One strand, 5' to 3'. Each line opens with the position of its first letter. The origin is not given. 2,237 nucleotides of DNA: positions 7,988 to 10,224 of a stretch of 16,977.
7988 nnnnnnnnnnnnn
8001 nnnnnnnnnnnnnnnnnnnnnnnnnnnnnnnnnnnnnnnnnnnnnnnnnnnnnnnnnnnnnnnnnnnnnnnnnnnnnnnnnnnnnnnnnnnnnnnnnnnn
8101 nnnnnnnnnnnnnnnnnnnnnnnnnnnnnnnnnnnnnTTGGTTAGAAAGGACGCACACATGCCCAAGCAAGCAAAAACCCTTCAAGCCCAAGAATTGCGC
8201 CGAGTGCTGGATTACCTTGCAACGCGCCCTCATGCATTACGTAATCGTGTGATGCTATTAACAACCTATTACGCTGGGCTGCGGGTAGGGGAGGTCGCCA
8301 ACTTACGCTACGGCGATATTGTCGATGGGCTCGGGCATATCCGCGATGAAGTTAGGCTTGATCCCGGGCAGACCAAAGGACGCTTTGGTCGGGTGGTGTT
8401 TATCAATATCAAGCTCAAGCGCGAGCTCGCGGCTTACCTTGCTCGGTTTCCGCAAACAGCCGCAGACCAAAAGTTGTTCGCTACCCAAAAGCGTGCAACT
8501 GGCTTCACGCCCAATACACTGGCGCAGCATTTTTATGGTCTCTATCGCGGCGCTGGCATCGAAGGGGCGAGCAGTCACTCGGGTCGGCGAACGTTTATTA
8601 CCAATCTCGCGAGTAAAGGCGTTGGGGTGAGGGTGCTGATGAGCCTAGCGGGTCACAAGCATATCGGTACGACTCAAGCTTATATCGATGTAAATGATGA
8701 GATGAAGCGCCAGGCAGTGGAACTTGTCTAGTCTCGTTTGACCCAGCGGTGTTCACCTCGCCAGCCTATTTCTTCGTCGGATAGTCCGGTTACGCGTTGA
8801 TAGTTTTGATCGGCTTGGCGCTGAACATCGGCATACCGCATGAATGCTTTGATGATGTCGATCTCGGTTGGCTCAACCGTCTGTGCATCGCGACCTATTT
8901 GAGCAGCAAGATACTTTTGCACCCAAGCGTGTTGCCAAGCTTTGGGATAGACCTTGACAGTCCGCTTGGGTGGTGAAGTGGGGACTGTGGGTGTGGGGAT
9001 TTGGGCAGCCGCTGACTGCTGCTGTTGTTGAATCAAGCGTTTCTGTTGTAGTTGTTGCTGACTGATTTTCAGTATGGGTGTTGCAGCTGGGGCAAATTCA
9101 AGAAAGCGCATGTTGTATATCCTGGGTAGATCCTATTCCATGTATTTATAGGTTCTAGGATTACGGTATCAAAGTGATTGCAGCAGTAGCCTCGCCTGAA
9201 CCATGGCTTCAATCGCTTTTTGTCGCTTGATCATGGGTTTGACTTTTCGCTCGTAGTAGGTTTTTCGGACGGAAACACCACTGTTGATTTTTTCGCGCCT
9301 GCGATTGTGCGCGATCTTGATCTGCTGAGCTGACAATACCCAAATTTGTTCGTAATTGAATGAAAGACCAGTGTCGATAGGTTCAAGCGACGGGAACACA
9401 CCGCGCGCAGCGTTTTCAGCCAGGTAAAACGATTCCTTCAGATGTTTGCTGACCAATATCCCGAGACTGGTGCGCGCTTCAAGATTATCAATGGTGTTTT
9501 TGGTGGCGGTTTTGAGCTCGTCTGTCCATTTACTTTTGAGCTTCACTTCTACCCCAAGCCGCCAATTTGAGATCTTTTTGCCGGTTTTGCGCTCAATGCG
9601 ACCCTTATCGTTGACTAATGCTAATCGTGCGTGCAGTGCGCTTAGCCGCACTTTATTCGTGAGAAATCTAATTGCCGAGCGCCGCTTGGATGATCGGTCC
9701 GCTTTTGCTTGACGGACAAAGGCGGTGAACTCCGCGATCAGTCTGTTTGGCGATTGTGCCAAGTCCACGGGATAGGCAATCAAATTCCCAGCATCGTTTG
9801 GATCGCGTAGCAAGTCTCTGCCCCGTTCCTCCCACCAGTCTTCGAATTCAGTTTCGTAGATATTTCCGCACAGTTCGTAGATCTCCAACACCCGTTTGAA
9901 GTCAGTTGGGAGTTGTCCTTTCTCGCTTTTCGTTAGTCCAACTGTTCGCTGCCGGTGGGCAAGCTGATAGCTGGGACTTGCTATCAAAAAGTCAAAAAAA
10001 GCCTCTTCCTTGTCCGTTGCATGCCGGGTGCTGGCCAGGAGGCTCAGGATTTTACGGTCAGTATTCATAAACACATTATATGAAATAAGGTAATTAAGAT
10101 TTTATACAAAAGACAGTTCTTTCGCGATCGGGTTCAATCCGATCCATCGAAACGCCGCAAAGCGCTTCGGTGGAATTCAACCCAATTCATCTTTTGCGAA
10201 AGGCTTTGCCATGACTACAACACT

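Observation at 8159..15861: tRNA-Lys island with two tyrosine recombinases, a private polymerase and otherwise only unknown genes: candidate new class of integrative (satellite-like?) element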

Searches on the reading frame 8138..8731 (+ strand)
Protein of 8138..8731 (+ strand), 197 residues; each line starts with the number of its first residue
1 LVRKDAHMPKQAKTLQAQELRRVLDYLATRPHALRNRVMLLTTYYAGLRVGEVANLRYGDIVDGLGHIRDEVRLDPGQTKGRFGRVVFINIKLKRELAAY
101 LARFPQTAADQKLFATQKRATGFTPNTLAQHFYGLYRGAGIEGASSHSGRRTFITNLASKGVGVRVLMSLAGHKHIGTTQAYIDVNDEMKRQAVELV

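Call 5: search_protein_families(library=pfam, proteins=[window:8138-8731:+], max_evalue=0.1)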
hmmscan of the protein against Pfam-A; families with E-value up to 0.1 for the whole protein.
window:8138-8731:+ (197 aa): 1 family
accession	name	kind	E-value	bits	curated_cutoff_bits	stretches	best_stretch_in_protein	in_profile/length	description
PF00589.27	Phage_integrase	-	2.1e-25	89.9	27.1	1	14-188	2-171/172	Phage integrase family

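Call 7: search_protein_families(library=ncbifam, proteins=[window:8138-8731:+], max_evalue=0.1)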
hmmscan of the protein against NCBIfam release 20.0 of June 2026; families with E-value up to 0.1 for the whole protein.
window:8138-8731:+ (197 aa): 13 families
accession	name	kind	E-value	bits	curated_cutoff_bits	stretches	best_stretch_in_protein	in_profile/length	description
NF040815.2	recomb_XerA_Arch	equivalog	2.7e-23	82.9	220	1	9-190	91-259/263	site-specific tyrosine recombinase/integron integrase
NF001399.0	PRK00283.1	subfamily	2e-19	70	279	1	9-193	108-291/300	tyrosine recombinase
TIGR02224.1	recomb_XerC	equivalog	5e-19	68.8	335.15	1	5-192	100-284/295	tyrosine recombinase XerC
TIGR02225.1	recomb_XerD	equivalog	3.9e-18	65.8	329.6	1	10-189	99-278/290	site-specific tyrosine recombinase XerD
NF002331.0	PRK01287.1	subfamily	2.2e-14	53.2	371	1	3-186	132-313/365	site-specific tyrosine recombinase XerC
TIGR02249.1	integrase_gron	subfamily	3.7e-09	36.4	265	2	130-188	244-303/315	integron integrase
NF003462.0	PRK05084.1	equivalog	8.1e-07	28.1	267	1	44-195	205-354/360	tyrosine recombinase XerS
NF007370.0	PRK09870.1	subfamily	6e-06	26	221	1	10-186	8-180/200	tyrosine-type DNA invertase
NF007371.0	PRK09871.1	subfamily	0.0019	17.7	222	1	13-186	5-175/198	tyrosine-type DNA invertase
NF041502.1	integrase_1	equivalog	0.0054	15.5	350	0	150-191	325-366/484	site-specific integrase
NF011946.0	PRK15417.1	equivalog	0.011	14.9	435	1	132-185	261-315/337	integron integrase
NF040693.1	recomb_GmtY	equivalog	0.047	12.9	340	0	31-122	215-306/441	gamma-mobile-trio recombinase GmtY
NF047926.1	integrase_GmtZ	equivalog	0.069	11.1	600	1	146-193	430-478/784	gamma-mobile-trio integrase GmtZ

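Call 8: search_protein_families(library=phrogs, proteins=[window:8138-8731:+], max_evalue=0.1)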
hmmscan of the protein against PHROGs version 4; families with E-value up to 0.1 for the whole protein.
window:8138-8731:+ (197 aa): 7 families
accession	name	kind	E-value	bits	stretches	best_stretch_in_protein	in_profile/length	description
phrog_216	-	integration and excision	2.1e-40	139.7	1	2-196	43-235/301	integrase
phrog_1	-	integration and excision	3.3e-29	103.6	1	12-195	268-445/611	integrase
phrog_7685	-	integration and excision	1.5e-06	28.9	1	91-196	131-234/240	integrase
phrog_23271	-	unknown function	3.3e-05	24.7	1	147-190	12-55/67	-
phrog_7269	-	integration and excision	0.00046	21.1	1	143-194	27-78/89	integrase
phrog_34557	-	integration and excision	0.029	15.1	1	121-195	103-176/183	integrase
phrog_9208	-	integration and excision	0.087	13.7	0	144-189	188-233/241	integrase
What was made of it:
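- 8159..8731 (+): Small tyrosine recombinase (190 aa, catalytic domain only) with an intact R-K-HxxR-H-Y set. It is the proposed resolvase for the adjacent palindromic site. PF00589 2e-25, phrog_216 2e-40, Xer-like NCBIfam hits (calls 5, 7, 8).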

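Call 9: search_protein_families(library=padloc, proteins=[window:8138-8731:+], max_evalue=0.1)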
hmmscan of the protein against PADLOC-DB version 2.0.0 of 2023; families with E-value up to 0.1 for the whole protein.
window:8138-8731:+ (197 aa): 1 family
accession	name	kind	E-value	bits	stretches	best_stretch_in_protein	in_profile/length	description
PDLC03290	MTase_II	-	0.048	11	1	129-184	196-250/292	Type II methyltransferase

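Call 104: find_related_loci(query=A9, collection=metagenome_contigs, flank=10000)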
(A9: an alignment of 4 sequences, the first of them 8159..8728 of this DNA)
Query A9 (190 aa) in metagenome_contigs; peptide patterns used: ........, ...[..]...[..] (x = any residue, [..] = any of these).
600 stretches matched a pattern (row limit reached: there are more); 490 encode a relative of the query (tblastn E <= 1e-3); the best 80 are kept; 80 distinct loci.
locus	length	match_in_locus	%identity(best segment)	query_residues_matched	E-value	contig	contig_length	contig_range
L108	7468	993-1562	97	1-190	2e-121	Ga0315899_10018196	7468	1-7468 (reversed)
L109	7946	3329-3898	90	1-190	4e-114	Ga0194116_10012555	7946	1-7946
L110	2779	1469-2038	89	1-190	3e-118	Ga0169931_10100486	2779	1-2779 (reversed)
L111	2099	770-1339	88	1-190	2e-118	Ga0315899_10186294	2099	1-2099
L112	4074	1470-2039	88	1-190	2e-113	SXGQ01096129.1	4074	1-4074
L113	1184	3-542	88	11-190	7e-115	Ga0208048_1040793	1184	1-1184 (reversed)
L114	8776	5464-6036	81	1-190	2e-101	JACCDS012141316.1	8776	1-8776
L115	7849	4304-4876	80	1-190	1e-100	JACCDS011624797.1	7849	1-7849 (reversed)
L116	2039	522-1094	79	1-190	3e-105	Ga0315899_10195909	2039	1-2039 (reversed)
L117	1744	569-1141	79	1-190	1e-105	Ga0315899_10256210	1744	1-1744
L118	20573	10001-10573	79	1-190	4e-99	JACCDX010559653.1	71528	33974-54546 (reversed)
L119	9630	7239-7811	79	1-190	5e-99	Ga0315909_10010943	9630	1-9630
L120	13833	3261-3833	79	1-190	4e-99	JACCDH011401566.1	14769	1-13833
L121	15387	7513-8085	78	1-190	6e-99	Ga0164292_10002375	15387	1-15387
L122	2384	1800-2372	78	1-190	2e-102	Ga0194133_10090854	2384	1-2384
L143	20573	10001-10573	73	1-190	7e-96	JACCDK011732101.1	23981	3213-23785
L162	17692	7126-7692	72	1-190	2e-87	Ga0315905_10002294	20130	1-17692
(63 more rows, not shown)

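Call 109: search_protein_families(library=pfam, proteins=[L162:289-861:+, L162:963-1520:-, L162:1530-2846:-, L162:2819-4582:-, L162:4825-5355:-, L143:322-759:+, L143:1915-2583:+, L143:2966-3556:+, L143:962-1270:-, L143:1270-1602:-], max_evalue=0.01)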
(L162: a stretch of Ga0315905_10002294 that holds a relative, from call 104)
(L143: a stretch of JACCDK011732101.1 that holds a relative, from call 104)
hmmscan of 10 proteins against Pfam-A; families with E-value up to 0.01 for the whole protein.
L162:289-861:+ (191 aa): 0 families

L162:963-1520:- (186 aa): 0 families

L162:1530-2846:- (439 aa): 0 families

L162:2819-4582:- (588 aa): 0 families

L162:4825-5355:- (177 aa): 0 families

L143:322-759:+ (146 aa): 0 families

L143:1915-2583:+ (223 aa): 0 families

L143:2966-3556:+ (197 aa): 1 family
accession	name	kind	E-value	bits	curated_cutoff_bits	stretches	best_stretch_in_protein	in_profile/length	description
PF06821.19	Ser_hydrolase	-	0.0077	16.6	22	1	76-184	52-155/172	Serine hydrolase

L143:962-1270:- (103 aa): 1 family
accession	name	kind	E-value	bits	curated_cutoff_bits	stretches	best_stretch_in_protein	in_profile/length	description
PF19484.4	DUF6020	-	0.0057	15.5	28.3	1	3-47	11-54/604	Family of unknown function (DUF6020)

L143:1270-1602:- (111 aa): 0 families

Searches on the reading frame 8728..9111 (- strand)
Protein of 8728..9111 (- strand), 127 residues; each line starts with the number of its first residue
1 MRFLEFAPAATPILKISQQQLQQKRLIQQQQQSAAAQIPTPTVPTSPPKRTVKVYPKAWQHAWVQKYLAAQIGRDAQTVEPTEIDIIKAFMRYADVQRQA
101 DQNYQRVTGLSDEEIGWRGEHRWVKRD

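Call 5: search_protein_families(library=pfam, proteins=[window:8728-9111:-], max_evalue=0.1)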
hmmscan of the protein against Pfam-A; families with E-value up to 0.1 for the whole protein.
window:8728-9111:- (127 aa): 0 families

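Call 7: search_protein_families(library=ncbifam, proteins=[window:8728-9111:-], max_evalue=0.1)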
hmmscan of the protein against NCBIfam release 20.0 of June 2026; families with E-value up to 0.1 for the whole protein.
window:8728-9111:- (127 aa): 0 families

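Call 8: search_protein_families(library=phrogs, proteins=[window:8728-9111:-], max_evalue=0.1)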
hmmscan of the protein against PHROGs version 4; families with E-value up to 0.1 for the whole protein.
window:8728-9111:- (127 aa): 0 families
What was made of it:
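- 8728..9111 (-): p127, a small Q/P-rich protein of the MRF.E... type. No family match (calls 5, 7, 8).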

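Call 9: search_protein_families(library=padloc, proteins=[window:8728-9111:-], max_evalue=0.1)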
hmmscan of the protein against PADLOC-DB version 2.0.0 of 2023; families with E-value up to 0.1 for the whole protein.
window:8728-9111:- (127 aa): 0 families

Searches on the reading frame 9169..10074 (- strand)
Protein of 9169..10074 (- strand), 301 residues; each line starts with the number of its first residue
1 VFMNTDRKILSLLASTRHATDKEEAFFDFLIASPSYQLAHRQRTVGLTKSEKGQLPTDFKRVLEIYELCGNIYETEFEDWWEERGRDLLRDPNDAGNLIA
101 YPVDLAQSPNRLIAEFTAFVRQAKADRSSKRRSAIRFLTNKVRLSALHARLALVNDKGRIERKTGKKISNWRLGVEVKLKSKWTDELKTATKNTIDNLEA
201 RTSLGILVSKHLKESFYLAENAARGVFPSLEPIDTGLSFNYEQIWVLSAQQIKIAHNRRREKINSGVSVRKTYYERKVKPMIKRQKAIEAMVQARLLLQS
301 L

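Call 5: search_protein_families(library=pfam, proteins=[window:9169-10074:-], max_evalue=0.1)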
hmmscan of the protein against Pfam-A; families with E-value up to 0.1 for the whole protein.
window:9169-10074:- (301 aa): 0 families

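Call 7: search_protein_families(library=ncbifam, proteins=[window:9169-10074:-], max_evalue=0.1)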
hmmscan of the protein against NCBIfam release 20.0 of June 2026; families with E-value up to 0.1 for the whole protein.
window:9169-10074:- (301 aa): 0 families

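Call 8: search_protein_families(library=phrogs, proteins=[window:9169-10074:-], max_evalue=0.1)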
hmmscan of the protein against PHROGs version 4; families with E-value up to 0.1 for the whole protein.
window:9169-10074:- (301 aa): 0 families

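Call 9: search_protein_families(library=padloc, proteins=[window:9169-10074:-], max_evalue=0.1)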
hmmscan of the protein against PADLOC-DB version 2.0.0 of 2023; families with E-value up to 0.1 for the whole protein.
window:9169-10074:- (301 aa): 0 families

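Call 85: search_solved_structures(query=A5, max_evalue=10)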
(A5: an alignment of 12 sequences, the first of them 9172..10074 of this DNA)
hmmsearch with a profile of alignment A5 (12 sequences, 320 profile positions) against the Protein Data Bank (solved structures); distinct sequences matched with E-value up to 10: 2.
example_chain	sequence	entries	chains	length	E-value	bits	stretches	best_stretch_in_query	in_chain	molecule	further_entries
9h91_T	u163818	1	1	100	0.57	12.5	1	99-165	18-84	50S ribosomal protein L23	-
9sic_A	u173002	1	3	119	0.74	12.1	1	230-252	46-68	human SIRP alpha V2 - Q52A mutant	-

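Call 93: search_protein_families(library=pfam, alignment_id=A8, max_evalue=0.01)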
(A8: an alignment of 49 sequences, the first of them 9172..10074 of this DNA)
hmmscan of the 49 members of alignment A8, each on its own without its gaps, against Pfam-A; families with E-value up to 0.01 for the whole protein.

A. member 1, window:9172-10074:- (301 aa): 0 families

B. families by the number of members that match (of 49 scanned): 2 families
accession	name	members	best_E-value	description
PF03695.18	UPF0149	1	6.6e-05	Uncharacterised protein family (UPF0149)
PF11373.13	DUF3175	1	0.0099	Protein of unknown function (DUF3175)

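Call 94: search_protein_families(library=phrogs, alignment_id=A8, max_evalue=0.001)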
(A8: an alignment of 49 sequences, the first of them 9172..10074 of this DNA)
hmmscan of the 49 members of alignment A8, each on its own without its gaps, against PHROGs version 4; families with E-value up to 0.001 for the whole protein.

A. member 1, window:9172-10074:- (301 aa): 0 families

B. families by the number of members that match (of 49 scanned): 0 families
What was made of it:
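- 9169..10074 (-): p301 (299-301 aa), a conserved backbone protein transcribed divergently from p322. Function unknown. No Pfam, PHROG or PDB match (calls 5, 8, 85, 93, 94).
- On Phage satellite (PICI, P4-like, PLE, cfPICI): No PHROG structural or packaging hits (calls 8, 94).
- Checked: Scans of 49 members of the same families also found no informative match: two single-member hits to uncharacterised Pfam families, and no PHROG (calls 93, 94).
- No member of the 49 backbone proteins scanned matches any PHROG (call 94).
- Tried and rejected: Scans of 49 backbone proteins returned no informative Pfam hit (two single-member matches to uncharacterised families) and no PHROG (calls 93, 94).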
